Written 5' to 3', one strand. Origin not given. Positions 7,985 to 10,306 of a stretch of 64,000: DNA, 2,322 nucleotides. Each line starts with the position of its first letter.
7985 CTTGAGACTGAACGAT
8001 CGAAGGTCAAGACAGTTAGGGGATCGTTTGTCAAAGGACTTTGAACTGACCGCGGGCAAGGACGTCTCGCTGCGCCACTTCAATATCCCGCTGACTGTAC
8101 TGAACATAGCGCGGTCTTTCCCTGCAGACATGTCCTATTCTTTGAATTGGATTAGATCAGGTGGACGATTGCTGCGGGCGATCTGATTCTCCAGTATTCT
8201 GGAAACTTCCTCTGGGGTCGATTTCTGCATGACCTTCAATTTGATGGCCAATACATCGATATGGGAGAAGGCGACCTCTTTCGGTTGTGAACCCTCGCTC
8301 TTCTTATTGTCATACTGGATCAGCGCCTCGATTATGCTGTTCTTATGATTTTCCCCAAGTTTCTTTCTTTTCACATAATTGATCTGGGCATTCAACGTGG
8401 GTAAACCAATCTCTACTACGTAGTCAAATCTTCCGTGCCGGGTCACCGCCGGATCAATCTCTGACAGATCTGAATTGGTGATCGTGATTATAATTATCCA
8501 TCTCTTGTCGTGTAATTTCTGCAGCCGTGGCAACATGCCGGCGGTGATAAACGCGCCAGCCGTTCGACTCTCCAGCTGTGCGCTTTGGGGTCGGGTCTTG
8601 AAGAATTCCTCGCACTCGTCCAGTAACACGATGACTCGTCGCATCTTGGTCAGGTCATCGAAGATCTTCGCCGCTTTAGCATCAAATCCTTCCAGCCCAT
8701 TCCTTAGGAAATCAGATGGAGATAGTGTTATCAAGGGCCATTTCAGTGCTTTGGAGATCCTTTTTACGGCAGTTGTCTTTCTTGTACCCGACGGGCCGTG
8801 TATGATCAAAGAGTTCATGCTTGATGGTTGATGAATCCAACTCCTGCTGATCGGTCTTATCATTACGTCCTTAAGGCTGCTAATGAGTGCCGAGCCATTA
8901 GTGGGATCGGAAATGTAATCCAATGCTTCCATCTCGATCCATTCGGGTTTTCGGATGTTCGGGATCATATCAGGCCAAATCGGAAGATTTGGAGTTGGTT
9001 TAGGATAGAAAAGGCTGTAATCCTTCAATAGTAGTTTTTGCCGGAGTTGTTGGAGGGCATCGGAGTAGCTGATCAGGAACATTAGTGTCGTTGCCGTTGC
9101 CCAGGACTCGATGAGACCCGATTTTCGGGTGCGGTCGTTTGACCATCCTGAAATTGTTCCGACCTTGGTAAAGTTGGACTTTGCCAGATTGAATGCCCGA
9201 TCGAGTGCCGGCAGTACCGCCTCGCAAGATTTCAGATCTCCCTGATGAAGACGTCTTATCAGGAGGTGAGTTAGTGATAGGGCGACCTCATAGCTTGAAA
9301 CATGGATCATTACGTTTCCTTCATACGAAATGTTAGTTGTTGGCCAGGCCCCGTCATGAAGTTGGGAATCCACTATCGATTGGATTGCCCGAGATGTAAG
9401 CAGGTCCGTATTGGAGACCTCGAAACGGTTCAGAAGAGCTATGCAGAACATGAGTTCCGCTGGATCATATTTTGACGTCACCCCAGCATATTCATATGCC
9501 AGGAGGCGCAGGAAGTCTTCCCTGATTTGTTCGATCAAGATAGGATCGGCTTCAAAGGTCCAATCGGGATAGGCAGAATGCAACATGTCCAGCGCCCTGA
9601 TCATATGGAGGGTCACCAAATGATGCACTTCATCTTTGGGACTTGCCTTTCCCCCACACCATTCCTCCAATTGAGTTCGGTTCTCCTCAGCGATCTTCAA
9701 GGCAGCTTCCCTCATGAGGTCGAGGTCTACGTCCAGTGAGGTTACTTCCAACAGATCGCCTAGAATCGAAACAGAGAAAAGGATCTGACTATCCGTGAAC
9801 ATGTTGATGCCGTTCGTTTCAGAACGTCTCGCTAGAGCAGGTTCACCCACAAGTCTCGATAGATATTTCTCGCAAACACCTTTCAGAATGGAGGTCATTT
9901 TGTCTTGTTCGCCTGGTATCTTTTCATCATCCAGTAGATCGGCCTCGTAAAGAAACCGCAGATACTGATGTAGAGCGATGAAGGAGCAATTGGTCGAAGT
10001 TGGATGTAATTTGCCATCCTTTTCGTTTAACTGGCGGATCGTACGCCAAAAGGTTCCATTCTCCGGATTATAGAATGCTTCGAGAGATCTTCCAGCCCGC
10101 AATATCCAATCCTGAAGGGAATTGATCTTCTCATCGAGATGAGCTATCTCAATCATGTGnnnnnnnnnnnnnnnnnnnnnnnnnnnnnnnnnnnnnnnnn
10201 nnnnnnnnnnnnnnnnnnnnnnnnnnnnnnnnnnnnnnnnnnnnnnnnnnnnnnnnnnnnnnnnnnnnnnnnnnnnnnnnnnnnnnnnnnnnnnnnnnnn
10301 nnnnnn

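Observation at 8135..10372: Orphan operon: small HTH-like ORF plus an alpha/alpha-toroid::classical-AAA fusion protein that I cannot place in any described system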

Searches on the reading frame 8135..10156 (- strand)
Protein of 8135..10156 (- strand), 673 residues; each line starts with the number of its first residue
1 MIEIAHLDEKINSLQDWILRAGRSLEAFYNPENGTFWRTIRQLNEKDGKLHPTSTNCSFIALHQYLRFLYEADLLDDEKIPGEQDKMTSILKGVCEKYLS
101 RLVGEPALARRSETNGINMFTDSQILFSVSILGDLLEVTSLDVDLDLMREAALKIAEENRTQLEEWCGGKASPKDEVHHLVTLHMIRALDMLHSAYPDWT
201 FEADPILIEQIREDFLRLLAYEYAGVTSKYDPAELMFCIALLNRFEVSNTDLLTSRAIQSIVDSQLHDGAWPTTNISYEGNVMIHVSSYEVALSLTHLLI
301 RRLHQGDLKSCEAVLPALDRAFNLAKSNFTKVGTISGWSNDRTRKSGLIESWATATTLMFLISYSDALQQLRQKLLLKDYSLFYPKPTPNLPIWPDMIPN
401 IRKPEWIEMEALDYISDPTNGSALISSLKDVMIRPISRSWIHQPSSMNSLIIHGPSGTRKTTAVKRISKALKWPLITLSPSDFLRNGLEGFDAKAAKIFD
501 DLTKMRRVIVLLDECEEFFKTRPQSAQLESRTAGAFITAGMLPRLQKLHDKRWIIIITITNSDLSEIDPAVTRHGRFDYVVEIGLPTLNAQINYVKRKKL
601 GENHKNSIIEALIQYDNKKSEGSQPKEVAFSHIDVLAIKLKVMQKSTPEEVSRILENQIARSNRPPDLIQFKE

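Call 3: search_protein_families(library=pfam, proteins=[window:8135-10156:-], max_evalue=0.1)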
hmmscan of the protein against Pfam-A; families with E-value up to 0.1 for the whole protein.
window:8135-10156:- (673 aa): 3 families
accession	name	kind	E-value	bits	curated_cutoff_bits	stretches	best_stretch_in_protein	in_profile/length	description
PF00004.35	AAA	-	6.5e-17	62.6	21.2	1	451-584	2-130/131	ATPase family associated with various cellular activities (AAA)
PF03215.21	Rad17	-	0.024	15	23.8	1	449-476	47-74/186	Rad17 P-loop domain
PF13671.12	AAA_33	-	0.049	14.4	27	0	451-566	3-84/143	AAA domain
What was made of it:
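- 8402..8821 (-): AAA alpha/beta core, aa 446-585. PF00004 E 6.5e-17 (call 3).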

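Call 4: search_protein_families(library=padloc, proteins=[window:8135-10156:-], max_evalue=0.1)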
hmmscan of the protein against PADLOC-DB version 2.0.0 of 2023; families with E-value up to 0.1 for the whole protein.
window:8135-10156:- (673 aa): 5 families
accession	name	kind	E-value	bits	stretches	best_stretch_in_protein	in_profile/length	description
PDLC02196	IetA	-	4.6e-11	40.7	1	446-629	121-294/374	-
PDLC02195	IetA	-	4.8e-09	34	1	447-633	137-313/395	-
PDLC04232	IetA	-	2.4e-05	21.9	1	447-605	116-265/330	-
PDLC00914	TRIP13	-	0.00033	18.2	1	500-645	134-274/302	TRIP13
PDLC01305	Cas5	-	0.00053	18.1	1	545-621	90-165/174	CAS-I-B; effector_G5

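Call 5: search_protein_families(library=ncbifam, proteins=[window:8135-10156:-], max_evalue=0.1)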
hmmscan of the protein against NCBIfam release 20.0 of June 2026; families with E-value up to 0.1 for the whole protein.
window:8135-10156:- (673 aa): 15 families
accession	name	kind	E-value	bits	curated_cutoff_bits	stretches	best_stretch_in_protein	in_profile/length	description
NF008004.0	PRK10733.1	equivalog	4.9e-11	41.3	1008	1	449-593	187-329/644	ATP-dependent zinc metalloprotease FtsH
NF042959.1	IteA_antiphage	equivalog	3.1e-09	36.5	510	1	446-629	124-297/367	anti-phage ATPase IteA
NF003229.0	PRK04195.1-5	equivalog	1.7e-08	33.6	280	1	438-520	34-117/413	replication factor C large subunit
TIGR01242.2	TIGR01242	subfamily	5.3e-08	32.2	500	1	449-596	150-295/362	proteasome-activating nucleotidase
NF003069.1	PRK03992.1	subfamily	1.1e-07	31.4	500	1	449-596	167-312/379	proteasome-activating nucleotidase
TIGR01243.1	CDC48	subfamily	1.1e-07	30.5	802.65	1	450-596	490-632/733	CDC48 family AAA ATPase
TIGR01241.2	FtsH_fam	equivalog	2.6e-07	29.8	600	1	451-591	199-337/598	ATP-dependent zinc metalloprotease FtsH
NF047747.1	PrtsmActNtasePan2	equivalog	6.2e-07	29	700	1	449-591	187-327/397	proteasome-activating nucleotidase Pan2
NF047748.1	PrtsmActNtasePan1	equivalog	1.3e-06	27.7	750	1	449-590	184-323/405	proteasome-activating nucleotidase Pan1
TIGR03689.1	pup_AAA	equivalog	8.7e-06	24.7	504.75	1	506-595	289-374/512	proteasome ATPase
NF003231.0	PRK04195.2-1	equivalog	2.8e-05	23.1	442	1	433-519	29-114/517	replication factor C large subunit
NF003227.0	PRK04195.1-2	equivalog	0.00023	20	502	1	433-517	28-112/487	replication factor C large subunit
NF003226.0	PRK04195.1-1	equivalog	0.0035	16.4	588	1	438-517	31-110/405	replication factor C large subunit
NF003228.0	PRK04195.1-4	equivalog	0.008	15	456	1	445-520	35-112/502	replication factor C large subunit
TIGR00602.1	rad24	subfamily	0.066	11.7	482.55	0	450-472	113-135/640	checkpoint protein rad24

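Call 6: find_homologous_proteins(query=window:8135-10156:-, max_evalue=0.001)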
Query window:8135-10156:- (673 aa): 20 proteins with E <= 0.001 among 8000 candidates.
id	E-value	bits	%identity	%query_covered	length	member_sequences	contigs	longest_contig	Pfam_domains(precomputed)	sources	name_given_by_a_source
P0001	0.0e+0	1388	90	100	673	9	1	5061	PF00004.36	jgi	jgi:hypothetical protein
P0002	0.0e+0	1347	89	100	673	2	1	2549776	PF00004.36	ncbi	-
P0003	0.0e+0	1328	87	100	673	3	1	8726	PF00004.36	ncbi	ncbi:MAG: ATP-binding protein [Methanomassiliicoccales archaeon]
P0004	0.0e+0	1303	85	100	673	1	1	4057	PF00004.36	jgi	jgi:hypothetical protein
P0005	0.0e+0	1243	81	100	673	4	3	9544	PF00004.36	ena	-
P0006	4.0e-215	734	51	100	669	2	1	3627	PF00004.36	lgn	-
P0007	7.6e-197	674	49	99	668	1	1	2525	PF00004.36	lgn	-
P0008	4.2e-186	638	48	94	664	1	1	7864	PF00004.36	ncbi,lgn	-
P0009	1.5e-185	637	46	98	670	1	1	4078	PF00004.36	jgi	jgi:hypothetical protein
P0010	4.8e-185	635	45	99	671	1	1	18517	PF00004.36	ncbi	ncbi:MAG: ATP-binding protein [Acidobacteriota bacterium]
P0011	5.7e-182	625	47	99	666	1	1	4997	PF00004.36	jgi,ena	-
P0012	1.3e-179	617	46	99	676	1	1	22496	PF00004.36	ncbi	-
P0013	5.3e-150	519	41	99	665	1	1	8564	PF00004.36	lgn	-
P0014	1.8e-146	507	40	99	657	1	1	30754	PF00004.36,PF05496.19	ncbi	-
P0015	5.6e-141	489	40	94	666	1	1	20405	PF00004.36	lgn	-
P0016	5.5e-118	413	38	98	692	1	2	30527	PF00004.36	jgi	jgi:hypothetical protein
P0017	4.3e-108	381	37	98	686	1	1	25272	PF00004.36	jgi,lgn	jgi:hypothetical protein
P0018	1.0e-17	82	26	56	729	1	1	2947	PF00004.36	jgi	-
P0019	9.2e-15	72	27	26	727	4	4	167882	PF13173.13,PF02359.25,PF13671.13,PF00004.36,PF13401.13,PF13238.13,PF07728.21,PF13191.13,PF07724.21,PF24883.3,PF05729.19,PF13521.13,PF06068.20,PF01443.25,PF05496.19,PF17862.8,PF01695.24,PF00158.33,PF02933.24,PF07726.18,PF02367.24,PF00910.29,PF01078.28,PF20720.4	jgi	jgi:transitional endoplasmic reticulum ATPase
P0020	2.0e-13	68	26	21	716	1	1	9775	PF13173.13,PF02359.25,PF13671.13,PF00004.36,PF13401.13,PF13238.13,PF07728.21,PF13191.13,PF07724.21,PF24883.3,PF05729.19,PF13521.13,PF06068.20,PF01443.25,PF05496.19,PF17862.8,PF01695.24,PF00158.33,PF02933.24,PF07726.18,PF02367.24,PF00910.29,PF01078.28,PF20720.4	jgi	jgi:transitional endoplasmic reticulum ATPase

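Call 11: find_encoding_contigs(protein=P0002, flank=10000, max_places=3)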
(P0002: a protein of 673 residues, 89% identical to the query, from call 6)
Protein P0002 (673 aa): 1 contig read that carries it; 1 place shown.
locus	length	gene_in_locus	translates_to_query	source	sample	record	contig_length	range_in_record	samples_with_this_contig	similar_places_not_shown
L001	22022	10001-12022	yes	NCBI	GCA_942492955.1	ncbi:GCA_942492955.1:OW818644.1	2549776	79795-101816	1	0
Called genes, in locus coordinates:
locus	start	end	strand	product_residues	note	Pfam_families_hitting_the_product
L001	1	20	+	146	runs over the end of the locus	-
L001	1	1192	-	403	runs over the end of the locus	PF00266:Aminotran_5, PF00155:Aminotran_1_2, PF01212:Beta_elim_lyase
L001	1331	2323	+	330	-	-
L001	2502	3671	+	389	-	PF00266:Aminotran_5, PF01212:Beta_elim_lyase, PF01041:DegT_DnrJ_EryC1 (weak)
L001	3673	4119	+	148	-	PF01592:NifU_N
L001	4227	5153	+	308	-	PF01180:DHO_dh, PF01207:Dus (weak)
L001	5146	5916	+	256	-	PF10418:DHODB_Fe-S_bind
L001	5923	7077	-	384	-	PF00682:HMGL-like, PF22617:HCS_D2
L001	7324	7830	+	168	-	PF23914:TPR_CcmH_CycH (weak)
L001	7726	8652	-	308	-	PF24830:DUF7714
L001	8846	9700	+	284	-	-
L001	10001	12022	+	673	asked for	PF00004:AAA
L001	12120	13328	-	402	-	PF00753:Lactamase_B, PF12706:Lactamase_B_2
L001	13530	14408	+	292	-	-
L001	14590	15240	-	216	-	-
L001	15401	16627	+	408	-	PF13570:Beta-prop_ACSF4, PF13360:PQQ_2, PF25292:Beta-prop_CGLA (faint), PF13570:Beta-prop_ACSF4, PF13360:PQQ_2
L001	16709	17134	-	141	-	PF09383:NIL, PF13746:Fer4_18 (weak), PF13187:Fer4_9, PF00037:Fer4 (weak), PF12837:Fer4_6 (weak), PF13237:Fer4_10, PF14697:Fer4_21 (weak), PF12838:Fer4_7, +5 more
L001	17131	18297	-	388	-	PF01837:HcyBio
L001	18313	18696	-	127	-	-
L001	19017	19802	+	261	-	PF02607:B12-binding_2, PF02310:B12-binding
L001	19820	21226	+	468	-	PF12176:MtaB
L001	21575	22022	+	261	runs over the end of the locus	PF02607:B12-binding_2, PF02310:B12-binding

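Call 12: find_encoding_contigs(protein=P0010, flank=8000, max_places=3)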
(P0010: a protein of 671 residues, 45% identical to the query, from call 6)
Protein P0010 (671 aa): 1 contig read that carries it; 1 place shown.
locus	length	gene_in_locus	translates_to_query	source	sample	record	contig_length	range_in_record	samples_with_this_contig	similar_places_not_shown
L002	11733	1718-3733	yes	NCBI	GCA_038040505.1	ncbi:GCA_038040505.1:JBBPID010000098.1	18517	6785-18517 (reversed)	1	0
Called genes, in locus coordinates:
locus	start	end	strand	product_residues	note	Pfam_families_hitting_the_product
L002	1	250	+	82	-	?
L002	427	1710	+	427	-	PF12680:SnoaL_2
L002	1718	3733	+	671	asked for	PF00004:AAA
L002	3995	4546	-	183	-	PF13858:DUF4199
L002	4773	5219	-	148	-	PF00196:GerE, PF08281:Sigma70_r4_2 (weak)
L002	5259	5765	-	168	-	PF00571:CBS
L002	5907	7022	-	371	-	PF02775:TPP_enzyme_C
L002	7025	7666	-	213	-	PF14907:NTP_transf_5 (weak), PF08843:AbiEii (faint), PF09970:DUF2204 (faint)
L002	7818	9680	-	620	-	PF01558:POR, PF01855:POR_N, PF17147:PFOR_II (weak)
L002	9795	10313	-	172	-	PF00571:CBS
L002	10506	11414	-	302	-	PF13472:Lipase_GDSL_2 (faint)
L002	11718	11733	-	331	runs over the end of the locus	PF01258:zf-dskA_traR (weak), PF07228:SpoIIE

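Call 13: find_encoding_contigs(protein=P0012, flank=8000, max_places=3)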
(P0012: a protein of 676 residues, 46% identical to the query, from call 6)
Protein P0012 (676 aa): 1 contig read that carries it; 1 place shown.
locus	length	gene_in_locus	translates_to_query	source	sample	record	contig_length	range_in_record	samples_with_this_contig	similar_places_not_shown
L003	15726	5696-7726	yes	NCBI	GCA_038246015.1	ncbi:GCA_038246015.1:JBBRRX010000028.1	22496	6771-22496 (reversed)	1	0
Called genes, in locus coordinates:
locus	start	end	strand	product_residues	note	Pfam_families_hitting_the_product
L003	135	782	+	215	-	PF08402:TOBE_2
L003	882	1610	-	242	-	PF25213:HVO_A0261_N (faint), PF01022:HTH_5 (weak), PF12840:HTH_20, PF24033:DUF7342 (weak), PF12802:MarR_2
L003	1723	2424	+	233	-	PF03992:ABM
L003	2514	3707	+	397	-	PF00067:p450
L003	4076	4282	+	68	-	-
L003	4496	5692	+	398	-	PF12680:SnoaL_2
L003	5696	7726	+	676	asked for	PF00004:AAA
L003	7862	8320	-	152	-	-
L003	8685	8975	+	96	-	-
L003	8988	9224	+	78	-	-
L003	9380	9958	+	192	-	PF00239:Resolvase, PF02796:HTH_7 (weak)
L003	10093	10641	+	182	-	-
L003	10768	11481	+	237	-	PF12844:HTH_19, PF13443:HTH_26 (weak), PF13560:HTH_31, PF01381:HTH_3, PF00931:NB-ARC (faint), PF13191:AAA_16, PF13401:AAA_22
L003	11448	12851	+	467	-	PF25872:HTH_77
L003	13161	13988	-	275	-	-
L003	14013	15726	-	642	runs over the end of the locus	PF08448:PAS_4 (faint), PF00989:PAS, PF13188:PAS_8 (faint), PF13426:PAS_9, PF00990:GGDEF, PF00563:EAL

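Call 14: find_encoding_contigs(protein=P0014, flank=8000, max_places=2)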
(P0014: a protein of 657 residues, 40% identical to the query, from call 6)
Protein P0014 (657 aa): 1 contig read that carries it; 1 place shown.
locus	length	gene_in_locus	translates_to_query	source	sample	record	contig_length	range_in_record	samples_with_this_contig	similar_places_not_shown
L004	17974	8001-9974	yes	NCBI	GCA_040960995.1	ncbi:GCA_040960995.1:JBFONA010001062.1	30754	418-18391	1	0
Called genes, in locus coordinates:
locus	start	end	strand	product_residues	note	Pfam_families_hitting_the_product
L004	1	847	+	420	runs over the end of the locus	?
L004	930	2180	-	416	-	PF00625:Guanylate_kin (weak), PF22769:DCD (weak)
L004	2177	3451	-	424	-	PF01555:N6_N4_Mtase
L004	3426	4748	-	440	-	PF01966:HD (weak)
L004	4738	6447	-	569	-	-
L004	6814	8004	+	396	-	PF12680:SnoaL_2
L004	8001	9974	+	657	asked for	PF05496:RuvB_N (weak), PF00004:AAA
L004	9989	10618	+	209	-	PF02223:Thymidylate_kin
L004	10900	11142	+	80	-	-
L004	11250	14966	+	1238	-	PF25778:DUF7948, PF06739:SBBP (faint)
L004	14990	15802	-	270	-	PF00071:Ras, PF08477:Roc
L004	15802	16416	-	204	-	PF00025:Arf, PF03193:RsgA_GTPase (faint), PF00071:Ras, PF08477:Roc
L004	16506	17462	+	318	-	PF13489:Methyltransf_23, PF07021:MetW (weak), PF08241:Methyltransf_11, PF08242:Methyltransf_12, PF13649:Methyltransf_25, PF13847:Methyltransf_31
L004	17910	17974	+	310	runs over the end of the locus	PF04055:Radical_SAM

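Call 15: find_encoding_contigs(protein=P0016, flank=8000, max_places=2)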
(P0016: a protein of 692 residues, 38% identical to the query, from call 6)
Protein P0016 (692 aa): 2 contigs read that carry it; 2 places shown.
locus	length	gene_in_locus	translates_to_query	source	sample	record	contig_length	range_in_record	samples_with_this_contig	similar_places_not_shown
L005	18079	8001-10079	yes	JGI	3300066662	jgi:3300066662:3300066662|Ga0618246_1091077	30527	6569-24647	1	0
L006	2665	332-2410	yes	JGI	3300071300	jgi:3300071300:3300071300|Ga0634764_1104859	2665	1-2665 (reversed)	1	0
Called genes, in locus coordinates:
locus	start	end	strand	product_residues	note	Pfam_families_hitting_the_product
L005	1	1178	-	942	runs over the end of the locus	-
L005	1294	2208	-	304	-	PF03372:Exo_endo_phos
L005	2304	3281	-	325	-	-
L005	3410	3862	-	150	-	-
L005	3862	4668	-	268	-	PF00264:Tyrosinase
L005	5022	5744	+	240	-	-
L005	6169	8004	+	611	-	PF13847:Methyltransf_31 (faint), PF08242:Methyltransf_12 (weak), PF13649:Methyltransf_25 (weak), PF12680:SnoaL_2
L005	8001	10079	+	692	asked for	PF00004:AAA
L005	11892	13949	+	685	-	-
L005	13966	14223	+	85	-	PF13384:HTH_23, PF13518:HTH_28, PF13551:HTH_29, PF13565:HTH_32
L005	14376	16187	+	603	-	PF13424:TPR_12 (faint), PF13431:TPR_17 (weak)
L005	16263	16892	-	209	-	PF04151:PPC (faint)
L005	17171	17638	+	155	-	-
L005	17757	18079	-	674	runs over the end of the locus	PF13289:SIR2_2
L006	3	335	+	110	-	?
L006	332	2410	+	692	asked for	PF00004:AAA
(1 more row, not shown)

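Call 16: find_encoding_contigs(protein=P0017, flank=8000, max_places=2)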
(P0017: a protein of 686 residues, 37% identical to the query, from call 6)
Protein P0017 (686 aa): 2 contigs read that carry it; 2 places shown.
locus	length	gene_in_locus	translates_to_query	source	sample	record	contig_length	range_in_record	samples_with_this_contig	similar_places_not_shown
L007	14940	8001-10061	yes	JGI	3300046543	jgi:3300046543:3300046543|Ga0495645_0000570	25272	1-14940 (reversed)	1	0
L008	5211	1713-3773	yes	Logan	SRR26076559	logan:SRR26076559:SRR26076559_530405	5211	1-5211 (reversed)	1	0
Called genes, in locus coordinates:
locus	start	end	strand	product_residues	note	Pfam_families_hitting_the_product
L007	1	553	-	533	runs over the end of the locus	PF01039:Carboxyl_trans, PF03255:ACCA (weak)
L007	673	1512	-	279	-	PF00491:Arginase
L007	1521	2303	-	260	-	PF00378:ECH_1, PF16113:ECH_2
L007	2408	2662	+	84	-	PF02604:PhdYeFM_antitox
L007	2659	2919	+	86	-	PF06769:YoeB_toxin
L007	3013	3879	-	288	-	-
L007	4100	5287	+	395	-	PF02771:Acyl-CoA_dh_N, PF02770:Acyl-CoA_dh_M, PF00441:Acyl-CoA_dh_1, PF08028:Acyl-CoA_dh_2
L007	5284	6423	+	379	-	PF02771:Acyl-CoA_dh_N, PF02770:Acyl-CoA_dh_M, PF00441:Acyl-CoA_dh_1, PF08028:Acyl-CoA_dh_2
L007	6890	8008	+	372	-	PF09243:Rsm22 (weak), PF12680:SnoaL_2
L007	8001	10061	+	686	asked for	PF00004:AAA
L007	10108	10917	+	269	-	PF00188:CAP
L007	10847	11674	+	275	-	PF00106:adh_short, PF08659:KR, PF13561:adh_short_C2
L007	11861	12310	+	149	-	-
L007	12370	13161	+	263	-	-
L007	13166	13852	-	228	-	PF00106:adh_short (faint), PF13561:adh_short_C2 (weak)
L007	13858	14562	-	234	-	PF06790:UPF0259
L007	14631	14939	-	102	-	?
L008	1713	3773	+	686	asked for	PF00004:AAA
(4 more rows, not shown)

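Call 17: find_encoding_contigs(protein=P0015, flank=8000, max_places=2)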
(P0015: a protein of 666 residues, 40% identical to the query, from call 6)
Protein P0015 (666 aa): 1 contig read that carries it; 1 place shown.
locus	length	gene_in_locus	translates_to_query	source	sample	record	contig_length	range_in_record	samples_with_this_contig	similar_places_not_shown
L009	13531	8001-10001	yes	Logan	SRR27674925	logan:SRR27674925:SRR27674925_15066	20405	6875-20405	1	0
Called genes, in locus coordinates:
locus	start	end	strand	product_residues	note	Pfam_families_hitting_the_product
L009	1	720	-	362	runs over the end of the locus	PF00890:FAD_binding_2 (weak), PF01134:GIDA, PF01266:DAO (faint), PF01494:FAD_binding_3 (weak), PF04820:Trp_halogenase (faint), PF07992:Pyr_redox_2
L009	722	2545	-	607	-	PF17990:LodA_N, PF18417:LodA_C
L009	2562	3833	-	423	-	-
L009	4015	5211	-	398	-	-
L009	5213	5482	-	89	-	-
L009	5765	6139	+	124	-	PF13560:HTH_31, PF01381:HTH_3, PF12844:HTH_19 (weak)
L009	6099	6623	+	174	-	PF06114:Peptidase_M78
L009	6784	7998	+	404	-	PF13489:Methyltransf_23 (weak), PF13847:Methyltransf_31 (weak), PF12680:SnoaL_2 (weak)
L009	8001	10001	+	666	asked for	PF00004:AAA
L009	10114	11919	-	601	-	-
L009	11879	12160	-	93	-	-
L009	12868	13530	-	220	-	?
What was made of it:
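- P450/ABM, LodA and tyrosinase genes occur near some loci (calls 13, 15, 17).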
